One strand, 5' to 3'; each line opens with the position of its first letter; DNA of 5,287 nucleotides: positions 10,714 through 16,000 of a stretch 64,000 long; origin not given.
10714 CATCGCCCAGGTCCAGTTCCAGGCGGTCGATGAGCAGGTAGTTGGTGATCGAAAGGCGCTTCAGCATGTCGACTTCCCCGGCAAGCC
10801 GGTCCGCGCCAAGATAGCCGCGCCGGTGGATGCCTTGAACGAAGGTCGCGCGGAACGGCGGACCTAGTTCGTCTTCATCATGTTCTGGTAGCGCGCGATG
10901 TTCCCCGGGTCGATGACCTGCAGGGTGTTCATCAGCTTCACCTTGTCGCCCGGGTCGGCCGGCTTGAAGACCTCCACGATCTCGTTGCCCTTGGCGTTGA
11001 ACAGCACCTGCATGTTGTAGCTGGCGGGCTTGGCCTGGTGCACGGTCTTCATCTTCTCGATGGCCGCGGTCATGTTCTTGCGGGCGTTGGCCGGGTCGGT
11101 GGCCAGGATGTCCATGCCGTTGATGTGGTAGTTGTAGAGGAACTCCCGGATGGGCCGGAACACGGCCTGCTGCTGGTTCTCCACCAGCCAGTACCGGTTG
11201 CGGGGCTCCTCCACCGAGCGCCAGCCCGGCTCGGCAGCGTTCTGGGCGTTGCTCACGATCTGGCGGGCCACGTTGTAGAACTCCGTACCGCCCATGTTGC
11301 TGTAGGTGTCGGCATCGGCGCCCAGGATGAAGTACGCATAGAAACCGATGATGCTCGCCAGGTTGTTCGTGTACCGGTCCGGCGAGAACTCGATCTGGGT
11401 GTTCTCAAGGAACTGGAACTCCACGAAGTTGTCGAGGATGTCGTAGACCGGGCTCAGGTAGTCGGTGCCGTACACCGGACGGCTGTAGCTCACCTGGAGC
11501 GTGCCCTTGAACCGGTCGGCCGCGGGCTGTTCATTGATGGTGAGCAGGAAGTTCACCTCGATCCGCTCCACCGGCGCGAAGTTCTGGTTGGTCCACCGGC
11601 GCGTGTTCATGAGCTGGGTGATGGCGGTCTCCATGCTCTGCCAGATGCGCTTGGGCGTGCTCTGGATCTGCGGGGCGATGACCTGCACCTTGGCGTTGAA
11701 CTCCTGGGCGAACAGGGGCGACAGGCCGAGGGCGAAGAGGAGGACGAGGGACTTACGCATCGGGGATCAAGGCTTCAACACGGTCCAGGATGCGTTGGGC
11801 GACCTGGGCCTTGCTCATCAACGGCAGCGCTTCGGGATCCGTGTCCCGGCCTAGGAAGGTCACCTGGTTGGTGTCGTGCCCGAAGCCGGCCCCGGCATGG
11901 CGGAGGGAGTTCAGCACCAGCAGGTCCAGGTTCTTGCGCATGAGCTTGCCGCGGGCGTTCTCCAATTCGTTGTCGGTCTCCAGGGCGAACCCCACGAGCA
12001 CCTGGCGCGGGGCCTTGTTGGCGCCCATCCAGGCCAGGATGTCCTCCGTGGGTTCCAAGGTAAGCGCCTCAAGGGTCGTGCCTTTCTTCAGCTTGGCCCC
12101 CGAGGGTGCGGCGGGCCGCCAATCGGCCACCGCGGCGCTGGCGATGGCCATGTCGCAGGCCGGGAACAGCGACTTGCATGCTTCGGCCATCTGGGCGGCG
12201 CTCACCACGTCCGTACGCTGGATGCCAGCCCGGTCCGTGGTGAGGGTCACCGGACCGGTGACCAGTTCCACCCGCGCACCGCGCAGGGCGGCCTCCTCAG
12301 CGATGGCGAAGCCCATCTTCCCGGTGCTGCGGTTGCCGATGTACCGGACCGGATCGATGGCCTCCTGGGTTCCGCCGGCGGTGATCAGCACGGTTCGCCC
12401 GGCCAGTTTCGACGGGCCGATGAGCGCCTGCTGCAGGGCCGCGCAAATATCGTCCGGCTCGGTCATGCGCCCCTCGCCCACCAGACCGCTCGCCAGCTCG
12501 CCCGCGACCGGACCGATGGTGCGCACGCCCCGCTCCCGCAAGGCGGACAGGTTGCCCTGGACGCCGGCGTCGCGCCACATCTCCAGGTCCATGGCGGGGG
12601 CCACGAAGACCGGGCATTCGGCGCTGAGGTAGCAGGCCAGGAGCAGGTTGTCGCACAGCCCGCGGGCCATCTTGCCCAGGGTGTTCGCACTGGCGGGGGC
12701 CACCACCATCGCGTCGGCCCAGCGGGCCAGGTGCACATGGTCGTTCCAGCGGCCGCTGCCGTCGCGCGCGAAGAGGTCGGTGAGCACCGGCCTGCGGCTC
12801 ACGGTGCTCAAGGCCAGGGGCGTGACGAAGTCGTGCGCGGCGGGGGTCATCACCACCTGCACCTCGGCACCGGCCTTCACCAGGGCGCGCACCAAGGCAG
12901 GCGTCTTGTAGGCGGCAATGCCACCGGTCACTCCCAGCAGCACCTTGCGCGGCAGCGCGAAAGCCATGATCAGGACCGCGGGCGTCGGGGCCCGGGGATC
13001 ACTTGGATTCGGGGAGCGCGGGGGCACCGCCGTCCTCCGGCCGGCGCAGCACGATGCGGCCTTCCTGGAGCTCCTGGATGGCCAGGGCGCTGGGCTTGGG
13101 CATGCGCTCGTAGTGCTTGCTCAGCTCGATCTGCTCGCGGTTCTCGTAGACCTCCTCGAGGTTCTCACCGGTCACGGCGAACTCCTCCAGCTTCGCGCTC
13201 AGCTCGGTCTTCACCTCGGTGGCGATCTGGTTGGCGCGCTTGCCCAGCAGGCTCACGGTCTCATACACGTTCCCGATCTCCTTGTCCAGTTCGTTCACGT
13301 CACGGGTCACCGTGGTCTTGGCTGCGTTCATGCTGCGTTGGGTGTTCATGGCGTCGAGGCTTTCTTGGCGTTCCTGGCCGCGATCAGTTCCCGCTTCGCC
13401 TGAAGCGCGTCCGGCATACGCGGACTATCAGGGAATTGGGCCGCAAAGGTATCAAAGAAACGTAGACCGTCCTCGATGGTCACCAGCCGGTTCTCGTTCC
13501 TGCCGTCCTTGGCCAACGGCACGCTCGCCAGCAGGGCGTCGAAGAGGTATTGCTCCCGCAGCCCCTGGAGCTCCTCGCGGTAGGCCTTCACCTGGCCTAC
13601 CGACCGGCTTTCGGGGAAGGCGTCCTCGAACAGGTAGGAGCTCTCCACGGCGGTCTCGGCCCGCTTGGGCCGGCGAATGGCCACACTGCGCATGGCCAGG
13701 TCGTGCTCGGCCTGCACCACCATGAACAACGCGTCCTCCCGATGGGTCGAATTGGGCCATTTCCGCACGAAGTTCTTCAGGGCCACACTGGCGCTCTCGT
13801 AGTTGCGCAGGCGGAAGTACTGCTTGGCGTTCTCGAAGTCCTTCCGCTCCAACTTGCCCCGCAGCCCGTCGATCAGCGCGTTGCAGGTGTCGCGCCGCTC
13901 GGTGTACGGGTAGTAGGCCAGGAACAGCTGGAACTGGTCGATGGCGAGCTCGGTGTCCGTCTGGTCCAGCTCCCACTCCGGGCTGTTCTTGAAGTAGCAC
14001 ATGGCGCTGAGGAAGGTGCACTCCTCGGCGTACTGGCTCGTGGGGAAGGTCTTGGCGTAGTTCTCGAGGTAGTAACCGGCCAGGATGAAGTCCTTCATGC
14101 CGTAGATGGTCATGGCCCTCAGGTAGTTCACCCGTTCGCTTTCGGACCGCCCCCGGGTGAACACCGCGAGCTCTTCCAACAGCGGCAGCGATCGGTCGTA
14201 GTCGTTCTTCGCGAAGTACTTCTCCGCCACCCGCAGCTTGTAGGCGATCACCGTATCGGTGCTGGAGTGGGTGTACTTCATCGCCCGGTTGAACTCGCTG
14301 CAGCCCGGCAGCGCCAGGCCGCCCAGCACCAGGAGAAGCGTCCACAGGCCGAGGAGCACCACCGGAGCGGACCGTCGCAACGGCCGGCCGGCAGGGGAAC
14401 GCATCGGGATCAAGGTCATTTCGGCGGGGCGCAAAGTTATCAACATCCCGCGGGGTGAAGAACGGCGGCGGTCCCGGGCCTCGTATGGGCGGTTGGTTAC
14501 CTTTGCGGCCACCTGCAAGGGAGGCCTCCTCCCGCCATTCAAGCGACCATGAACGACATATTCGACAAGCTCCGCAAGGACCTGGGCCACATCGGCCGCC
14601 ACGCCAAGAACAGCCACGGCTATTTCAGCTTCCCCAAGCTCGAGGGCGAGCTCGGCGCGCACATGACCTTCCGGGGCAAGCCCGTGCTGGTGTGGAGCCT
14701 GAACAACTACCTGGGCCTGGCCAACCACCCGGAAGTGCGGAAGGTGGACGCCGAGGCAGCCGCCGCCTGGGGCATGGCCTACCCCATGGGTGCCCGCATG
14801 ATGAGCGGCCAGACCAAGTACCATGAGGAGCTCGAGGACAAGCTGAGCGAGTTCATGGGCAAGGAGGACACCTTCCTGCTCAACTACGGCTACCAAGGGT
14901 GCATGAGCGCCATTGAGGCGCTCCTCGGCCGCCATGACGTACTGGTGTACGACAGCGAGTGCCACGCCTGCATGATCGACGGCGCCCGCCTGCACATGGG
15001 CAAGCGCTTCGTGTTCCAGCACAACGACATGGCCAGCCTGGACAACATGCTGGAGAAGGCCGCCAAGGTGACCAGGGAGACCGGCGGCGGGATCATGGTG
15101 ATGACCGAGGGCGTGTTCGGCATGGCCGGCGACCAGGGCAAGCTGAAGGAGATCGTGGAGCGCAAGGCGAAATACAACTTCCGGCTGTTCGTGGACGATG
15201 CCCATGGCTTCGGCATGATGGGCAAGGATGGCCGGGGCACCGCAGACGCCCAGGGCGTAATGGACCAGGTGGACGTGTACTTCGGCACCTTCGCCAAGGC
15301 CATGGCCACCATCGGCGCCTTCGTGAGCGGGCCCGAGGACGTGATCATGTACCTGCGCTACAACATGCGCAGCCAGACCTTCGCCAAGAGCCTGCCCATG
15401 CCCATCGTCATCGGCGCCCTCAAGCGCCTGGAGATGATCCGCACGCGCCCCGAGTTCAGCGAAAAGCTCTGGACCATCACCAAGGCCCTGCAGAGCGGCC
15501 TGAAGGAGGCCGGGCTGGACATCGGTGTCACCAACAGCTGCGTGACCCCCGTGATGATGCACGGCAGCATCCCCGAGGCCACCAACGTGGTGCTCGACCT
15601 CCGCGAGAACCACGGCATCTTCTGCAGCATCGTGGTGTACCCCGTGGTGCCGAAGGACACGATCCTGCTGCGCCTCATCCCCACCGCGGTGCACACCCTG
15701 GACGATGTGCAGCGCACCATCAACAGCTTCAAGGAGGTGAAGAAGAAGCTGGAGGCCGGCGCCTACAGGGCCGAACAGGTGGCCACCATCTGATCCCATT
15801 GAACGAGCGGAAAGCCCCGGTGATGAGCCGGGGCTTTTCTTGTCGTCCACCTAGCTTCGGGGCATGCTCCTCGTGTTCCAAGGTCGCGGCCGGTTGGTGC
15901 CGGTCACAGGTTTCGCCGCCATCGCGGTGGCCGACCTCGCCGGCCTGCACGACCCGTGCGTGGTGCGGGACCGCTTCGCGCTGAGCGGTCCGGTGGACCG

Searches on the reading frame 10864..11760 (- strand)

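Call 8: search_protein_families(library=pfam, proteins=[window:10864-11760:-], max_evalue=0.001)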
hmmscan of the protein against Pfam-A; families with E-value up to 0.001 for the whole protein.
window:10864-11760:- (298 aa): 1 family
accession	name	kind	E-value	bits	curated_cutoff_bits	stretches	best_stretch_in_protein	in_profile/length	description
PF16119.10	DUF4835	-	1.1e-92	310.5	25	1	19-293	1-275/276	Domain of unknown function (DUF4835)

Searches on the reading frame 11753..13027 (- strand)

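Call 8: search_protein_families(library=pfam, proteins=[window:11753-13027:-], max_evalue=0.001)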
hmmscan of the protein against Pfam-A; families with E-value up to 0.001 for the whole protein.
window:11753-13027:- (424 aa): 2 families
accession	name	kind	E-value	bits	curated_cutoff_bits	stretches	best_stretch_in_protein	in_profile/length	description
PF04127.22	DFP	-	1.5e-68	230.8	22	1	208-391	1-185/186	DNA/pantothenate metabolism flavoprotein C-terminal domain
PF02441.25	Flavoprotein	-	3.6e-32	111.6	22.7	1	28-200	2-160/162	Flavoprotein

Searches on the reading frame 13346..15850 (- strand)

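Call 8: search_protein_families(library=pfam, proteins=[window:13346-15850:-], max_evalue=0.001)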
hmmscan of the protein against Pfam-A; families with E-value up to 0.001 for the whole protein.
window:13346-15850:- (834 aa): 2 families
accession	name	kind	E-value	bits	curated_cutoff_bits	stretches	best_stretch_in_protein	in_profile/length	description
PF13525.12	YfiO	-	5e-14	53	25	1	543-724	13-197/203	Outer membrane lipoprotein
PF13174.12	TPR_6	-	0.00035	21.5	26.3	0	675-701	7-33/33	Tetratricopeptide repeat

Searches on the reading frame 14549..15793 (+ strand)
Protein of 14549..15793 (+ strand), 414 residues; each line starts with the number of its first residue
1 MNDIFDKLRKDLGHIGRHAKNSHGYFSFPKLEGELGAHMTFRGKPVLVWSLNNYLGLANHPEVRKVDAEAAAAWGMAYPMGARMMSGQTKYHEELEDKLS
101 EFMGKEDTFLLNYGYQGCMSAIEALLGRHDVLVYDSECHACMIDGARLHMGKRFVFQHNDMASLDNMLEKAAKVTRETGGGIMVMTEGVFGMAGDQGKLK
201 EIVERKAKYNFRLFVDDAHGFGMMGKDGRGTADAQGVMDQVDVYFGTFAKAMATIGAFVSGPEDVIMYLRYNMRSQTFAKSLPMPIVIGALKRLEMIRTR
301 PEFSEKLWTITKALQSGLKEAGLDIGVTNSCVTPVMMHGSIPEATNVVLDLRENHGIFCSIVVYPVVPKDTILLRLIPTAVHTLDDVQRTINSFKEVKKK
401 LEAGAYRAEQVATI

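Call 50: search_protein_families(library=pfam, proteins=[window:14549-15793:+], max_evalue=0.0001)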
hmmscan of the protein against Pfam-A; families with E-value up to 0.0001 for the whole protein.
window:14549-15793:+ (414 aa): 1 family
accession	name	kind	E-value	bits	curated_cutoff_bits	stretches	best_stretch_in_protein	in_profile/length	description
PF00155.27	Aminotran_1_2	-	9.5e-33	114.3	19.7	1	45-392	2-359/361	Aminotransferase class I and II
